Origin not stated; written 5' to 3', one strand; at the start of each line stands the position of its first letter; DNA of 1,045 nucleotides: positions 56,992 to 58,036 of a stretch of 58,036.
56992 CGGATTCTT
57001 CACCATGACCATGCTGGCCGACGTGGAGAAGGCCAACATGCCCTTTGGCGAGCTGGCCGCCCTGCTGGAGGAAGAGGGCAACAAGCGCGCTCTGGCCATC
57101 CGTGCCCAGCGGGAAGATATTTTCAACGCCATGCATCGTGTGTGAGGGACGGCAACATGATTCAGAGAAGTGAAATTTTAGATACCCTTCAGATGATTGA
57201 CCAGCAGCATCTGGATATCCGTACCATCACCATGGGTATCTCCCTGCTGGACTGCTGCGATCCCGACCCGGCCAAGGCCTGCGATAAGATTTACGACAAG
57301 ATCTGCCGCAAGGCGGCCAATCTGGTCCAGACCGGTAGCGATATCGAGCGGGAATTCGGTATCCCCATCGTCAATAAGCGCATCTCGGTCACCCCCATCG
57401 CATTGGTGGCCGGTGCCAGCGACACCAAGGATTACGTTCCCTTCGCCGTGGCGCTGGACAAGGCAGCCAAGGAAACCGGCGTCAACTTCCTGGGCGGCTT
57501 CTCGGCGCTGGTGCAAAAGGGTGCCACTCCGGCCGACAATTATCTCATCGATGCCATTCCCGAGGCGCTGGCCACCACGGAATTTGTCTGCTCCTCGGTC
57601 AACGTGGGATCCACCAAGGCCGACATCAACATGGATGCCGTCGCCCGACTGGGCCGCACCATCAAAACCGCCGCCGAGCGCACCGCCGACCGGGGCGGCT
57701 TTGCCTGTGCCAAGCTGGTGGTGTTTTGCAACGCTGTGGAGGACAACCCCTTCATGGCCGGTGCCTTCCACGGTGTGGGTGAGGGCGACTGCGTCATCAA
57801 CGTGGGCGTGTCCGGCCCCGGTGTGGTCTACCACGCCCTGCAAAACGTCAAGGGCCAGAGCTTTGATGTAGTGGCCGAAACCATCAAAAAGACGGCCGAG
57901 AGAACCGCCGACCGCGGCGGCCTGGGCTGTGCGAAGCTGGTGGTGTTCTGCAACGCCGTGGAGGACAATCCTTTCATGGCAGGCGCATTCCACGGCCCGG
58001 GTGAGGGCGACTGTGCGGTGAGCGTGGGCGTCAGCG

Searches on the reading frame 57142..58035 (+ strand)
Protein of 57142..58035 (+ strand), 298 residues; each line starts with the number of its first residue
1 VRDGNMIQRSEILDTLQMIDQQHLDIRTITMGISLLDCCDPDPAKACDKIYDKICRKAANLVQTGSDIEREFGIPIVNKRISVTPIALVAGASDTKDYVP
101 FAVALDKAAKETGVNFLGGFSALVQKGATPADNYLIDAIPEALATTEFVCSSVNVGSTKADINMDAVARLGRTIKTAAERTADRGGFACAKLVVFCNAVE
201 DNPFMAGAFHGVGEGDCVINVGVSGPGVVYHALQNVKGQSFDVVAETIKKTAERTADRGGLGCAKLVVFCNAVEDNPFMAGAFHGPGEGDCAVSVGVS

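Call 35: search_protein_families(library=pfam, proteins=[window:57142-58035:+], max_evalue=0.0001)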
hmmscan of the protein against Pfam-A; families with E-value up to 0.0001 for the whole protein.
window:57142-58035:+ (298 aa): 1 family
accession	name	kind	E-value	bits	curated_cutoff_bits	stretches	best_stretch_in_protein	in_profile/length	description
PF05167.17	DUF711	-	9.9e-116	387.3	25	2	17-252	1-237/413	Uncharacterised ACR (DUF711)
